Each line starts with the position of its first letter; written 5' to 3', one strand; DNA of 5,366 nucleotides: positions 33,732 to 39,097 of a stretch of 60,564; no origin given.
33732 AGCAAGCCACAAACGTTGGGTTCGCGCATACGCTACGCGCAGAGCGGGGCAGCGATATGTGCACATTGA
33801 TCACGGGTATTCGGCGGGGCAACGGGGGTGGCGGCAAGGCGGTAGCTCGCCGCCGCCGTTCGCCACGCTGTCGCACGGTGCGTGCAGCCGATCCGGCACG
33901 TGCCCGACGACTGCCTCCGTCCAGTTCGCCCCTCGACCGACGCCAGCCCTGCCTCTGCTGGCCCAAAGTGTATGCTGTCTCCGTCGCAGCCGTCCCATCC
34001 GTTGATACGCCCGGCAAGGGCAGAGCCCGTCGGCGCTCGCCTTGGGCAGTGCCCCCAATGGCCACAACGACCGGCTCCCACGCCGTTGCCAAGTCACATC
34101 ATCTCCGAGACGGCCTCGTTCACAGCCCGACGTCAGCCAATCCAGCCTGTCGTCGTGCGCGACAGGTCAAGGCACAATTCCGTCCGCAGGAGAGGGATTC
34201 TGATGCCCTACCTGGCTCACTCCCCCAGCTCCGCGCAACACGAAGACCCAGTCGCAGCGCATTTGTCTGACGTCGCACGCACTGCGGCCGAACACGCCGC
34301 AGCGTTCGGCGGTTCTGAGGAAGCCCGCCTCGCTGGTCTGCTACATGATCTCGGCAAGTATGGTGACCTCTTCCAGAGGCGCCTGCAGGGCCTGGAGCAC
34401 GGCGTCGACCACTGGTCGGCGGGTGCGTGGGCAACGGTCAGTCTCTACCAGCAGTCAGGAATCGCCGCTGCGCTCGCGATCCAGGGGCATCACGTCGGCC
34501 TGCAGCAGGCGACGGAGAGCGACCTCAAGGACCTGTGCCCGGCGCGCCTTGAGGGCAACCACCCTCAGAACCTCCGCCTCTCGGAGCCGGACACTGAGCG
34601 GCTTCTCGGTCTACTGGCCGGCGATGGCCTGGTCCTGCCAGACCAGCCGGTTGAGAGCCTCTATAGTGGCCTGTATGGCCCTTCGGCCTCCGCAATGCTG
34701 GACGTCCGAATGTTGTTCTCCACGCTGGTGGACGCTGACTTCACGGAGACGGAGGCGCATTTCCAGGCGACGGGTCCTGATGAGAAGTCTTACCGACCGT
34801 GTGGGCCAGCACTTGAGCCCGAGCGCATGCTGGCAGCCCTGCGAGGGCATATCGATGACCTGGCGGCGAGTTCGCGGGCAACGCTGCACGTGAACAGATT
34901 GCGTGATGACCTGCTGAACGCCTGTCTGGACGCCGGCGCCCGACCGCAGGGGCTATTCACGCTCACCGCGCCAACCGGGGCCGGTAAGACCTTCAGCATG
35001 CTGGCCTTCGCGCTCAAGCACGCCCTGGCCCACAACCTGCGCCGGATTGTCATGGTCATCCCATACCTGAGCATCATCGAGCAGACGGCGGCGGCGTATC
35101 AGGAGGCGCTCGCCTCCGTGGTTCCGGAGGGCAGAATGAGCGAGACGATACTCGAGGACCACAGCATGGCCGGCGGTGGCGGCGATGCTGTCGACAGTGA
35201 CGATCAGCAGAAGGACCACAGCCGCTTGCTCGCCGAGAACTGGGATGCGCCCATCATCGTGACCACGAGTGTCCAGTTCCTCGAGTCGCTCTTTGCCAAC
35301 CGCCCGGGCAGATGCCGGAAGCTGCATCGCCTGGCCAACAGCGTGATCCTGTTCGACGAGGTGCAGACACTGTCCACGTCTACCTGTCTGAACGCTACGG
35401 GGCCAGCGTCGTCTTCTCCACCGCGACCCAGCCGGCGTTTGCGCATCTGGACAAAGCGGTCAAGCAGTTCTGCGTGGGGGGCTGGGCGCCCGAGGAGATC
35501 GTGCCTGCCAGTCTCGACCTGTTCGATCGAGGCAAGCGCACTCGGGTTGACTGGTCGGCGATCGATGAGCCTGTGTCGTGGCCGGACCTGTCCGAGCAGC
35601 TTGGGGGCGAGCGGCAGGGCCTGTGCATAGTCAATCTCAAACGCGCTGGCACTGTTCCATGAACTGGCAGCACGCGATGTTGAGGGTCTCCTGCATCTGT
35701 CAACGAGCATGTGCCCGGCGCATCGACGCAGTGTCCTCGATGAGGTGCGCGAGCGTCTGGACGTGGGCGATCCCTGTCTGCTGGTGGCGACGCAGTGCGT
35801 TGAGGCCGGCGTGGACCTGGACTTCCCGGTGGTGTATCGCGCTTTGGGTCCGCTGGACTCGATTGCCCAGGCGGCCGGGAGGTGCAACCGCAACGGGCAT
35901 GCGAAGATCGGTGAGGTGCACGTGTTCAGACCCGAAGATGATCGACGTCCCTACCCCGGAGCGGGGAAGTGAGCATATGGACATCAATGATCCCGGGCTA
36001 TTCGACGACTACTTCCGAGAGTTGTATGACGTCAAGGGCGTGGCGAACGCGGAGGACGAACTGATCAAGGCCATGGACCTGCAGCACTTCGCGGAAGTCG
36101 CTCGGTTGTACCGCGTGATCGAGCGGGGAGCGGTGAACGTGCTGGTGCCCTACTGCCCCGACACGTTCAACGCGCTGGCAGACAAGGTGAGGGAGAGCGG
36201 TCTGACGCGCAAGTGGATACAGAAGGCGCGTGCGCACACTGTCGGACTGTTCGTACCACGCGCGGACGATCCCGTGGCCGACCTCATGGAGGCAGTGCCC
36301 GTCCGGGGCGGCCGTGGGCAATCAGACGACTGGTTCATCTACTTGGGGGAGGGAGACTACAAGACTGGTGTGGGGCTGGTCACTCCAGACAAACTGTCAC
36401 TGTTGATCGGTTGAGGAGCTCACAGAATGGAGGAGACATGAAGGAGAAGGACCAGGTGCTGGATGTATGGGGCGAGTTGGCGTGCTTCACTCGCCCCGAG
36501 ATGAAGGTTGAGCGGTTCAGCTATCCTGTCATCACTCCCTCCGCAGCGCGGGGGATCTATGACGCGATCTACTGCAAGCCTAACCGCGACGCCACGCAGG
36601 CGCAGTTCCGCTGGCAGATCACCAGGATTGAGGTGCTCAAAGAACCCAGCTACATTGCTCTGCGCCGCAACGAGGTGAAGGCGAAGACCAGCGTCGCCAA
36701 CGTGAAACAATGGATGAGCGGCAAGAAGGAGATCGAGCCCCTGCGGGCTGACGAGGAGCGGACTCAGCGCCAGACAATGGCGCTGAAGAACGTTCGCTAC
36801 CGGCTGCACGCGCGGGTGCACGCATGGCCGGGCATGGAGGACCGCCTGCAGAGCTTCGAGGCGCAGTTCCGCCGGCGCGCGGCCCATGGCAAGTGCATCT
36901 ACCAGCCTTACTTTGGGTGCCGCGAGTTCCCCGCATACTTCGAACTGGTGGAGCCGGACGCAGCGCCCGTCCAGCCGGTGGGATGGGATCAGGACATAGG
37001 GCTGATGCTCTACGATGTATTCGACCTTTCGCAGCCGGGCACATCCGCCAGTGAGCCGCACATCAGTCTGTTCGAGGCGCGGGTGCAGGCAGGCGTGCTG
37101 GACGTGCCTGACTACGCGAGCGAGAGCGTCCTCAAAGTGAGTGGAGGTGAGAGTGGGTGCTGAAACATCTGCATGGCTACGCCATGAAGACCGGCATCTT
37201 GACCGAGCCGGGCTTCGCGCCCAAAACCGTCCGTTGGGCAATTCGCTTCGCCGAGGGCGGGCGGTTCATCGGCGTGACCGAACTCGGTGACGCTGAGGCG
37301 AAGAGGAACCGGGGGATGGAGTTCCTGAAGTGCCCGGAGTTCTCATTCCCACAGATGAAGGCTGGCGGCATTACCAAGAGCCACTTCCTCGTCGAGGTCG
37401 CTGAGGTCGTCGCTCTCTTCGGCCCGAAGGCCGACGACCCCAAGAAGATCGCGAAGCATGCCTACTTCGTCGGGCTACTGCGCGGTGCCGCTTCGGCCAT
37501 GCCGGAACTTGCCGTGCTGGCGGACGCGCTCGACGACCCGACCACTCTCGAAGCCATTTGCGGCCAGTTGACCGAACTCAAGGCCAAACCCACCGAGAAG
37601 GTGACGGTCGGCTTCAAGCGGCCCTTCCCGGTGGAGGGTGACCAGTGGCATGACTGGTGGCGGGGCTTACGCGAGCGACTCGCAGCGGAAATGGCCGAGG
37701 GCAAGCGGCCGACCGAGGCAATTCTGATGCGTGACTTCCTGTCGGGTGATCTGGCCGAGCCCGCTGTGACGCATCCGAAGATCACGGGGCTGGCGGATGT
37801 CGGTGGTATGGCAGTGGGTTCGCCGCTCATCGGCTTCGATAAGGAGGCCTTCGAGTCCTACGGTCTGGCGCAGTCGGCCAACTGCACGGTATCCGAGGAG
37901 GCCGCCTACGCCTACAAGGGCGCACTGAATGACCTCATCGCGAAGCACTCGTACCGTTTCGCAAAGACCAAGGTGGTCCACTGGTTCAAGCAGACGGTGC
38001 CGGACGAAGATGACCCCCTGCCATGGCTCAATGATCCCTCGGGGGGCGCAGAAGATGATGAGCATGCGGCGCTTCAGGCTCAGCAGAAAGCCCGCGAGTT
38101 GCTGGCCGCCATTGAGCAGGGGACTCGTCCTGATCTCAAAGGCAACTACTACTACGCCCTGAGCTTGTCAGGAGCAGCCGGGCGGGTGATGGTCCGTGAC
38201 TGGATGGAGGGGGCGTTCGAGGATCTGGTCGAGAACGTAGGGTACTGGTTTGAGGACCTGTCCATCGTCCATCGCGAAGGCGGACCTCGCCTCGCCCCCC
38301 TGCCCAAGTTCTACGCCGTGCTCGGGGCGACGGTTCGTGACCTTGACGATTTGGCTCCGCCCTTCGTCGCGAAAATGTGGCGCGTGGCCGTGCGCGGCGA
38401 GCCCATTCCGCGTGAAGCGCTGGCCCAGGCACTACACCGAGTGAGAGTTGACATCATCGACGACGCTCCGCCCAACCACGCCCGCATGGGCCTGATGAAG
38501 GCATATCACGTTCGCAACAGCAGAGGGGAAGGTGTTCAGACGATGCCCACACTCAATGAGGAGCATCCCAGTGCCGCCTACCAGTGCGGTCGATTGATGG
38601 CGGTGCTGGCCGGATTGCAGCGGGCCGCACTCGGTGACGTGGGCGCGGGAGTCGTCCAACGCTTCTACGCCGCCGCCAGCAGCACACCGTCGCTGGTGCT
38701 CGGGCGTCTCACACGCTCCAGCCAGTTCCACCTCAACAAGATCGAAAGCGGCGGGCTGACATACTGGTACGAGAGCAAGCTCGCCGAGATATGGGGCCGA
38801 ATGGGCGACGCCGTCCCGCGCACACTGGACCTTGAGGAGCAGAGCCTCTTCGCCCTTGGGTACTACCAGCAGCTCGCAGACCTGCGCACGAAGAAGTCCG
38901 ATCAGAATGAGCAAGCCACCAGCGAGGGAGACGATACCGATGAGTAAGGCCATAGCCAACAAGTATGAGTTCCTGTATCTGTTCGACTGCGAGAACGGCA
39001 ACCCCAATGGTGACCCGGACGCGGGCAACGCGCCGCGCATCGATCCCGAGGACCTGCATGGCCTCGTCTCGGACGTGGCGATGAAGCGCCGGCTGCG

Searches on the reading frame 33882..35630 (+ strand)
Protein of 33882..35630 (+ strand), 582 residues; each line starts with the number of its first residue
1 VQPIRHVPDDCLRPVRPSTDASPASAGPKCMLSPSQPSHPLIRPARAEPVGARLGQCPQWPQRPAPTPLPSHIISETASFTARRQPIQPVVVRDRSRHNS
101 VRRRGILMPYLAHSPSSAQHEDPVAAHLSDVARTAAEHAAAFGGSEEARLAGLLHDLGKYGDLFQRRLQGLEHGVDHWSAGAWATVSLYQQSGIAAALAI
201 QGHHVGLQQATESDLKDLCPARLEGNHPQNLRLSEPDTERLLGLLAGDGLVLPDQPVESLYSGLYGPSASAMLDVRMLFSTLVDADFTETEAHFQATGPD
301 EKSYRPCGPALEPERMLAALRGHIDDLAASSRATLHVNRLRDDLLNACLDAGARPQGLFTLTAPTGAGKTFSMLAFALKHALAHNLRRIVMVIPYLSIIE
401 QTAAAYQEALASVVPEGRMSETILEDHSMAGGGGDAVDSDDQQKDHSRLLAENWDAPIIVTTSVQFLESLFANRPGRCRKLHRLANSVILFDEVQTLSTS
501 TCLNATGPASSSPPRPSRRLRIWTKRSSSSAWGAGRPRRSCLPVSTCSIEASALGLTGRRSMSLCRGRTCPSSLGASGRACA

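Call 84: search_protein_families(library=pfam, proteins=[window:33882-35630:+], max_evalue=0.00001)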
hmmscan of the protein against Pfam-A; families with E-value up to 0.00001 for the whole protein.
window:33882-35630:+ (582 aa): 2 families
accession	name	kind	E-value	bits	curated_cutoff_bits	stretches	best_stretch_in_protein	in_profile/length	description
PF04851.21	ResIII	-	5.4e-08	33.4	22.5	1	356-494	23-134/164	Type III restriction enzyme, res subunit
PF00270.35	DEAD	-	6.4e-07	29.7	26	1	361-499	19-131/167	DEAD/DEAH box helicase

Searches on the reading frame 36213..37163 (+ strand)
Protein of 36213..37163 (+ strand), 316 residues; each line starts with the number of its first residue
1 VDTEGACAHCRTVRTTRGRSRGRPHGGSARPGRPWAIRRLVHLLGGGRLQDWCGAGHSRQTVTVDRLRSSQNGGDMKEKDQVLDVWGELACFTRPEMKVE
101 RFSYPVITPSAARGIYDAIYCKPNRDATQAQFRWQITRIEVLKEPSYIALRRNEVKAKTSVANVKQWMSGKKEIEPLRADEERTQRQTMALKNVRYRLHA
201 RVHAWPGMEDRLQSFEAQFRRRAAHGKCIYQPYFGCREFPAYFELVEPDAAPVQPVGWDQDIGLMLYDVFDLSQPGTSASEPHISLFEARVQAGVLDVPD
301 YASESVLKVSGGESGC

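Call 84: search_protein_families(library=pfam, proteins=[window:36213-37163:+], max_evalue=0.00001)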
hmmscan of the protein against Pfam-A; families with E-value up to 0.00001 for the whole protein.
window:36213-37163:+ (316 aa): 1 family
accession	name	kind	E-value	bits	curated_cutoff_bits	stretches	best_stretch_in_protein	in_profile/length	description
PF09704.15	Cas_Cas5d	-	8e-28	98.3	23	1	82-299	3-217/217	CRISPR-associated protein (Cas_Cas5)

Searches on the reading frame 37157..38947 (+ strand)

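Call 84: search_protein_families(library=pfam, proteins=[window:37157-38947:+], max_evalue=0.00001)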
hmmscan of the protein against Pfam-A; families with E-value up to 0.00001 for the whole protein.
window:37157-38947:+ (596 aa): 1 family
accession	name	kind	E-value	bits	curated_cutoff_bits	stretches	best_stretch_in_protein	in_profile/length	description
PF09709.15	Cas_Csd1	-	2.8e-94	317.2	27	1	15-576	15-558/559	CRISPR-associated protein (Cas_Csd1)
